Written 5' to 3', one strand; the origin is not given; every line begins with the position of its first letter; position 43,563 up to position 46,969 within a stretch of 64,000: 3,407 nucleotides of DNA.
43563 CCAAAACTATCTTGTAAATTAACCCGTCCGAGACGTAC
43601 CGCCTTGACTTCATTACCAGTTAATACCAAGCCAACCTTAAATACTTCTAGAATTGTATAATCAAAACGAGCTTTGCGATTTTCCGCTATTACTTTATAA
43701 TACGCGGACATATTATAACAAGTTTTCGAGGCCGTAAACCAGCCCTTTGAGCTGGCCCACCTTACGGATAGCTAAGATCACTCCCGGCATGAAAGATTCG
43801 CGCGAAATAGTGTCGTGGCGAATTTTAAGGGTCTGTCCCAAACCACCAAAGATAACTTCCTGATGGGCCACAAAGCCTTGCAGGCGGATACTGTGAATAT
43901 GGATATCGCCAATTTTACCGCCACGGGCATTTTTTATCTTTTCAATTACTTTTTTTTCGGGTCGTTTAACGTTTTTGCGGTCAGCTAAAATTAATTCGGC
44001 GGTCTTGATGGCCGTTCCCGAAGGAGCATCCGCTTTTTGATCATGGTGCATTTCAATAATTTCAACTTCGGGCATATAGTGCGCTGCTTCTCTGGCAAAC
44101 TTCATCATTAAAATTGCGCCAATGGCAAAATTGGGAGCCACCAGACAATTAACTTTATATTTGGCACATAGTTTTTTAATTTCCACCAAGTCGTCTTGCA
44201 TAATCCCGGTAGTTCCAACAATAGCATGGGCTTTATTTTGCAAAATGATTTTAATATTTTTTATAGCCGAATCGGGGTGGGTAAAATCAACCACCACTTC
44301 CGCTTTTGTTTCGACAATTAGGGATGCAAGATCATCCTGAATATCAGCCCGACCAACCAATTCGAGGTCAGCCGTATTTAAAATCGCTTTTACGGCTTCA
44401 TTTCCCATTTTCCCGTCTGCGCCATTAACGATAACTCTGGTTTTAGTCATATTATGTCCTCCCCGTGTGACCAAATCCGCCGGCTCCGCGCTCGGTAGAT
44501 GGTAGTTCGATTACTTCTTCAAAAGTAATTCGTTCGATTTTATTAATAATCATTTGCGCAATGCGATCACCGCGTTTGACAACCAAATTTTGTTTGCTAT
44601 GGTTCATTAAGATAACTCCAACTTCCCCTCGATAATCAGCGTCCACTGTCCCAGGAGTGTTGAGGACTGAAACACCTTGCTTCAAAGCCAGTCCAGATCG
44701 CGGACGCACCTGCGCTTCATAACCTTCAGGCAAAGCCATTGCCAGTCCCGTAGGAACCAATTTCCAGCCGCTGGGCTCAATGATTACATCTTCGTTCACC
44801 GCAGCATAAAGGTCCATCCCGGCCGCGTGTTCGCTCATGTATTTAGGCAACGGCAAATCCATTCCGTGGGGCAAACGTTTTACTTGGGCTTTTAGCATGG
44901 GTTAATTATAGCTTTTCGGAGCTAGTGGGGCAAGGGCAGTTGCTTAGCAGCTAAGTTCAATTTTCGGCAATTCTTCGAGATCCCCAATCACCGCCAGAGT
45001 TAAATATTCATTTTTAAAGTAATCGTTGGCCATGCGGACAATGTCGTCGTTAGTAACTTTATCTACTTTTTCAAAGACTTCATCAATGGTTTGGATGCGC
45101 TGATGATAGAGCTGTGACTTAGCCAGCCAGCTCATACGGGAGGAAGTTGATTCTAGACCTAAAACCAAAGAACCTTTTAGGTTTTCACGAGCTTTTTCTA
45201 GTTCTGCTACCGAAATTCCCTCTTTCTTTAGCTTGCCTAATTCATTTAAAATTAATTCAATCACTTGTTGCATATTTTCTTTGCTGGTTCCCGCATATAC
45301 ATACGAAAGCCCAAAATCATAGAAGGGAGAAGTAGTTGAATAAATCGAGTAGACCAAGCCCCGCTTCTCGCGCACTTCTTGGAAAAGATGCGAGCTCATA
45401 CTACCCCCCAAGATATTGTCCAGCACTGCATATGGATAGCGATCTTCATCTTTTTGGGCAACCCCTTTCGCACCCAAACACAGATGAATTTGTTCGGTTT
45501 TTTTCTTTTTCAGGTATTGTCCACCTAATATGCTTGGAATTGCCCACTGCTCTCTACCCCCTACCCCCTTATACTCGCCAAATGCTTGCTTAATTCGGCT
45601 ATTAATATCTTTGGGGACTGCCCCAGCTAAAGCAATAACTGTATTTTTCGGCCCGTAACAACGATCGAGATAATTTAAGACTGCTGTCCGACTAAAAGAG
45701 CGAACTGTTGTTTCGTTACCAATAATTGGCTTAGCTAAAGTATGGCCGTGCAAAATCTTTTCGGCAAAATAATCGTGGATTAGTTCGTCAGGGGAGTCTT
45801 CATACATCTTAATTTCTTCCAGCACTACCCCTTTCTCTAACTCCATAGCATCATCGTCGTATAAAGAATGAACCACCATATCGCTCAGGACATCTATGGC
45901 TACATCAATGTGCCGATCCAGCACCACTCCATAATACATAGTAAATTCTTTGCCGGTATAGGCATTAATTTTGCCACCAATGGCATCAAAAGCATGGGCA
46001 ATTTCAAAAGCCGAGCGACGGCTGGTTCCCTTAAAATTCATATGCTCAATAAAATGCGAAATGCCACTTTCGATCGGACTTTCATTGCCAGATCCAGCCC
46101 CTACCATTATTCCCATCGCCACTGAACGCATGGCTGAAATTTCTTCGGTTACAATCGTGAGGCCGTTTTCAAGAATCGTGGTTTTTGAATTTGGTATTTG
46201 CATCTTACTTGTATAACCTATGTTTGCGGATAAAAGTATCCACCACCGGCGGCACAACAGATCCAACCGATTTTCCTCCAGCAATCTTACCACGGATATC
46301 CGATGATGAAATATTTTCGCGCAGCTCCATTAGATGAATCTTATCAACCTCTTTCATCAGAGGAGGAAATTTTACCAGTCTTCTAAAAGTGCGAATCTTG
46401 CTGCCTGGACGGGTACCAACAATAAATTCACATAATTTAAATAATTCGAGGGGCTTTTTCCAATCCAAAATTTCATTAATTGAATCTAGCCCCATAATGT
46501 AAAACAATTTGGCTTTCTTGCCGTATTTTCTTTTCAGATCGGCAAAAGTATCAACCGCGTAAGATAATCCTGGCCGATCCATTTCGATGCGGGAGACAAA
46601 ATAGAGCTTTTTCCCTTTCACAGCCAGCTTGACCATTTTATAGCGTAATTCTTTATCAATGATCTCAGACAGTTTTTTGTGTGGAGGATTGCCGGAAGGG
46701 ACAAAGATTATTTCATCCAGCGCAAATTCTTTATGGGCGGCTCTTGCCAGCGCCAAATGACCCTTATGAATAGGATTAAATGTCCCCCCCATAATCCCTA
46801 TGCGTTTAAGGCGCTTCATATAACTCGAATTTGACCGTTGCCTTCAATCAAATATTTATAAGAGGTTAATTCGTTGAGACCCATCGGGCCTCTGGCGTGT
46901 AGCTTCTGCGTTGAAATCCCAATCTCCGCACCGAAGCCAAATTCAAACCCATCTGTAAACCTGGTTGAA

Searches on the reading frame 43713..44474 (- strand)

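Call 103: search_protein_families(library=pfam, proteins=[window:43713-44474:-], max_evalue=0.00001)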
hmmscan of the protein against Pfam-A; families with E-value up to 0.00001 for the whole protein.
window:43713-44474:- (253 aa): 2 families
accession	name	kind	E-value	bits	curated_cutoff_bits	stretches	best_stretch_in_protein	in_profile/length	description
PF05173.19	DapB_C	-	6.3e-37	126.8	27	1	119-253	1-121/121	Dihydrodipicolinate reductase, C-terminus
PF01113.26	DapB_N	-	2.2e-23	83.1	25.6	1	13-116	2-124/124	Dihydrodipicolinate reductase, N-terminus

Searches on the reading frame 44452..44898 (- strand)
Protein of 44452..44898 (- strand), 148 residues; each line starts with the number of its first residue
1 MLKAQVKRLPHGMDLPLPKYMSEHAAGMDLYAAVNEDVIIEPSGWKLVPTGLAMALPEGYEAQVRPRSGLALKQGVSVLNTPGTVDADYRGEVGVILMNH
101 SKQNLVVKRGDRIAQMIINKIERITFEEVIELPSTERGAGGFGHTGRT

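Call 103: search_protein_families(library=pfam, proteins=[window:44452-44898:-], max_evalue=0.00001)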
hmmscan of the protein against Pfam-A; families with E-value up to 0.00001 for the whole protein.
window:44452-44898:- (148 aa): 2 families
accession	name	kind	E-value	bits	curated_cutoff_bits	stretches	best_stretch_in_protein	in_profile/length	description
PF00692.24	dUTPase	-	5e-33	114.1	22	1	16-146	4-129/129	dUTPase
PF22769.1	DCD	-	5.1e-11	43.3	27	1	35-120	68-152/153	dCTP deaminase-like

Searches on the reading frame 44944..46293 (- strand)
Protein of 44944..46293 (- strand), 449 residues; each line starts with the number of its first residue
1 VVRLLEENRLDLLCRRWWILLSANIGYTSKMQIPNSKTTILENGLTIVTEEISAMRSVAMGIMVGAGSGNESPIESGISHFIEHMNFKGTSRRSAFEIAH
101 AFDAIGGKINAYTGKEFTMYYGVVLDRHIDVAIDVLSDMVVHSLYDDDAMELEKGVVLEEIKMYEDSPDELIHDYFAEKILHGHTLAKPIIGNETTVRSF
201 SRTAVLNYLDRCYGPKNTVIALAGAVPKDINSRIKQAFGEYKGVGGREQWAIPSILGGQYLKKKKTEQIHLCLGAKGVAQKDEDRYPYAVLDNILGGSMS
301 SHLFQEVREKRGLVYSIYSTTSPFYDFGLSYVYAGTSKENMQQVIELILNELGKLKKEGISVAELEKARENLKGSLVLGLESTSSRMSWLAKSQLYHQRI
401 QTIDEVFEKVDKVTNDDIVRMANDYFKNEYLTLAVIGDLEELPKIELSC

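Call 103: search_protein_families(library=pfam, proteins=[window:44944-46293:-], max_evalue=0.00001)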
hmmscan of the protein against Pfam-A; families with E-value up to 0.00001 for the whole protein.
window:44944-46293:- (449 aa): 2 families
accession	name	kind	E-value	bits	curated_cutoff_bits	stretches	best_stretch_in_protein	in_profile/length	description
PF05193.26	Peptidase_M16_C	-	3.9e-41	141.4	23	1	199-372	1-181/181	Peptidase M16 inactive domain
PF00675.25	Peptidase_M16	-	1.1e-33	116.7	22.3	1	47-192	2-147/149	Insulinase (Peptidase family M16)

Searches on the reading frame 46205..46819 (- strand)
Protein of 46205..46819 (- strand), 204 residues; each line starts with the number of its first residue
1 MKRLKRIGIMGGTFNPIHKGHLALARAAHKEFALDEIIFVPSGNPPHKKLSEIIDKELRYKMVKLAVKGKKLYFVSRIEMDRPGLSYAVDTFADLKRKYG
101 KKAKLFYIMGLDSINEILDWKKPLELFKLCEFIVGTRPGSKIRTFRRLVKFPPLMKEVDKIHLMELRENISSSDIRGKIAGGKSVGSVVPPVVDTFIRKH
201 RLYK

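Call 103: search_protein_families(library=pfam, proteins=[window:46205-46819:-], max_evalue=0.00001)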
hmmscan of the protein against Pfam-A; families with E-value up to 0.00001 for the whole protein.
window:46205-46819:- (204 aa): 1 family
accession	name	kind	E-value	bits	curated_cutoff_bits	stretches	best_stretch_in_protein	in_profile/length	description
PF01467.32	CTP_transf_like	-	1.5e-28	100.1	21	1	9-177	1-132/133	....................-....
